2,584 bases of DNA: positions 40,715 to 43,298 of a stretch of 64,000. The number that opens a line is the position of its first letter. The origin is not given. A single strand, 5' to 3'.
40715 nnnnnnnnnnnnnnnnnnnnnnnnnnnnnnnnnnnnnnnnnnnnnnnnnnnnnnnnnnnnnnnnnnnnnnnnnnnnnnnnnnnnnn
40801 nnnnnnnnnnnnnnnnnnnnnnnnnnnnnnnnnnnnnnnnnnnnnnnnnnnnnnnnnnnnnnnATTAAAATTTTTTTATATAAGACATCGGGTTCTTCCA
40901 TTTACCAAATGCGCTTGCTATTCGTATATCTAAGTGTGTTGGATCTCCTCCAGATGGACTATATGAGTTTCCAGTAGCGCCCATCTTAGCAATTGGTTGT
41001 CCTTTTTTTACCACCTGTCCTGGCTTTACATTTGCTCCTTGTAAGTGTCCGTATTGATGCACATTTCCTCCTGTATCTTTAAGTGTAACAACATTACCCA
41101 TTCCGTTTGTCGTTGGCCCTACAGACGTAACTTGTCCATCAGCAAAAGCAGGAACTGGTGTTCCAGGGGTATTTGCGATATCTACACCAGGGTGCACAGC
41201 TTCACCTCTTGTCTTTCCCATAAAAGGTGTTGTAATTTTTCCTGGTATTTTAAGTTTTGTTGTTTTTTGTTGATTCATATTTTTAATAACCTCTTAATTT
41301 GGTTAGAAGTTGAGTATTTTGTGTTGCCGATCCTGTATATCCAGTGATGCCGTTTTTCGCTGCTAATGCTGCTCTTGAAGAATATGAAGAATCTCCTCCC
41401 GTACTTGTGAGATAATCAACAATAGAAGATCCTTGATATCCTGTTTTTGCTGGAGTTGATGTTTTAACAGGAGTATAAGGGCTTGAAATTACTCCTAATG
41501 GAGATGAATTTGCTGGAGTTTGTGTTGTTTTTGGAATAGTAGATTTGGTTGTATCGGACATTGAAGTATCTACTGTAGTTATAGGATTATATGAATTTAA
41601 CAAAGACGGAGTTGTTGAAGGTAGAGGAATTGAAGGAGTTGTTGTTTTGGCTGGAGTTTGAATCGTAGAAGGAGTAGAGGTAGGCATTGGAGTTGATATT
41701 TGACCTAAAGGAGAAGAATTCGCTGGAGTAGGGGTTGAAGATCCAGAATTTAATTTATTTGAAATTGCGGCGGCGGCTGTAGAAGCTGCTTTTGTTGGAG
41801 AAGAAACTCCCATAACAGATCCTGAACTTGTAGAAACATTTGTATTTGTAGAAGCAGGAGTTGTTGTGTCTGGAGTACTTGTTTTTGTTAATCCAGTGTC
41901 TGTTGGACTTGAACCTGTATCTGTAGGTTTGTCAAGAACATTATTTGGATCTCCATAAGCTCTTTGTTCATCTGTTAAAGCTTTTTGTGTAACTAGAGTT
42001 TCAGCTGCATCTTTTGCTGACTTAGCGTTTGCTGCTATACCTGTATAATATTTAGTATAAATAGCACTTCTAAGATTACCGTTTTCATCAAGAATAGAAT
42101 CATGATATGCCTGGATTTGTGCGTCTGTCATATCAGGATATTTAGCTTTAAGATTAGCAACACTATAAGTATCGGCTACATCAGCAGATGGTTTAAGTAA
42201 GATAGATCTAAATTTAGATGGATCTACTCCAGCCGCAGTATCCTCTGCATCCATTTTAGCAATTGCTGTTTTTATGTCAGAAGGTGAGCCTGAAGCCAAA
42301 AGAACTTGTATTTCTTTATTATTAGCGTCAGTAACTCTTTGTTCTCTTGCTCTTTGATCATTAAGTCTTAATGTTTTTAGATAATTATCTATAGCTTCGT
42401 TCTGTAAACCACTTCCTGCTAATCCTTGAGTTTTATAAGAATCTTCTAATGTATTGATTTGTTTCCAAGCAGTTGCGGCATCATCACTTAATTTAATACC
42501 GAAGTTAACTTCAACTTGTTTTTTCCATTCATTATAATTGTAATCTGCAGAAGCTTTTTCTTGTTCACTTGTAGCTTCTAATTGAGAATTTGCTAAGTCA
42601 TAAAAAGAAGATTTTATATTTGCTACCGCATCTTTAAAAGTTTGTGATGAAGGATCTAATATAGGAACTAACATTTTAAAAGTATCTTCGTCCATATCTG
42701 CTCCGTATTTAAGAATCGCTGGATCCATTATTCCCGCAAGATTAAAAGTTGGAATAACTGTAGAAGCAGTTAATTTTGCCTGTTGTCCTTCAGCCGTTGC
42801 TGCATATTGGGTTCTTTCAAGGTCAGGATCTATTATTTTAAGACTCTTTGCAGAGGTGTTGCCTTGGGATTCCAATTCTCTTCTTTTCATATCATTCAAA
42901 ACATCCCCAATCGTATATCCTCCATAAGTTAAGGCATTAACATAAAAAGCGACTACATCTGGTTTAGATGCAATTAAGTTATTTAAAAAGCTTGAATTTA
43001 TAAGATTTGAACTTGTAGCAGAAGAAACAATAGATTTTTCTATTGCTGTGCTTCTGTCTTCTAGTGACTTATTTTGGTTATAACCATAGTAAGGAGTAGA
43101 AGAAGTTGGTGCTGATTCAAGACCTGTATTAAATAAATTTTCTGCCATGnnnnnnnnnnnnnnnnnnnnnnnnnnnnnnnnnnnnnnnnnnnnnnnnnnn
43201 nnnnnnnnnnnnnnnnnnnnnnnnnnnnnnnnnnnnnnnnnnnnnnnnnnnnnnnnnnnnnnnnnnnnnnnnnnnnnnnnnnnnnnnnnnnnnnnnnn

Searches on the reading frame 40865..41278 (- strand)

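Call 9: search_protein_families(library=phrogs, proteins=[window:40865-41278:-])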
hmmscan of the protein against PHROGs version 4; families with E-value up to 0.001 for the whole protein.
window:40865-41278:- (137 aa): 19 families
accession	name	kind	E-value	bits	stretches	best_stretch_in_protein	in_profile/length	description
phrog_7767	-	other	1.6e-20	74.6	1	14-135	5-120/194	metallo-endopeptidase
phrog_6700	-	lysis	1.6e-18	66.1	1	21-108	2618-2705/2898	endolysin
phrog_28672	-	other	1.3e-17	64.5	1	24-126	283-381/397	metallo-endopeptidase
phrog_21656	-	other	1.3e-15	57.5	1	21-134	629-743/1022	peptidase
phrog_14988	-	other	6.9e-14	53.2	1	9-121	10-129/272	peptidase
phrog_28394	-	unknown function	3.1e-13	50.6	1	28-105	202-279/303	-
phrog_1067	-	head and packaging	1.8e-12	47.6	1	22-134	755-863/991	minor head protein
phrog_16615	-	other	3.3e-11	43.7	1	27-134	417-517/529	peptidase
phrog_37190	-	other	6.7e-11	43.1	1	28-134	140-238/244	peptidase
phrog_23188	-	tail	7e-11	40.3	1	13-108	3146-3243/5002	tail length tape measure protein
phrog_3084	-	lysis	2e-10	41.3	1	14-105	11-104/468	endolysin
phrog_880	-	lysis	7.5e-10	39.7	1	19-108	20-113/435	endolysin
phrog_4070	-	tail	5.3e-09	35.8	1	24-136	620-729/989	tail length tape measure protein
phrog_3578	-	lysis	1.2e-08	35.7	1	14-108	215-330/405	endolysin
phrog_167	-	tail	1.3e-08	34.1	1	26-109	1214-1290/1555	tail length tape measure protein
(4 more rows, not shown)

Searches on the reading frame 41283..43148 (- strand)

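Call 9: search_protein_families(library=phrogs, proteins=[window:41283-43148:-])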
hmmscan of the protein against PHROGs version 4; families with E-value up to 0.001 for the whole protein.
window:41283-43148:- (621 aa): 2 families
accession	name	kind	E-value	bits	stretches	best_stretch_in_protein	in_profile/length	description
phrog_2307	-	other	3.2e-13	50.9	1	567-620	27-80/212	L-alanyl-D-glutamate peptidase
phrog_5115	-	moron, auxiliary metabolic gene and host takeover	1.6e-11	45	1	558-619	138-197/283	ferredoxin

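Call 40: search_protein_families(library=pfam, proteins=[window:41283-43148:-], max_evalue=0.01)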
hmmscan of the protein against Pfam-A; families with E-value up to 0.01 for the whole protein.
window:41283-43148:- (621 aa): 1 family
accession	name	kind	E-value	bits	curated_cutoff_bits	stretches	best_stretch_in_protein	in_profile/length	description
PF12200.13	DUF3597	-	0.00013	22.9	29.8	1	533-615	33-112/127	Domain of unknown function (DUF3597)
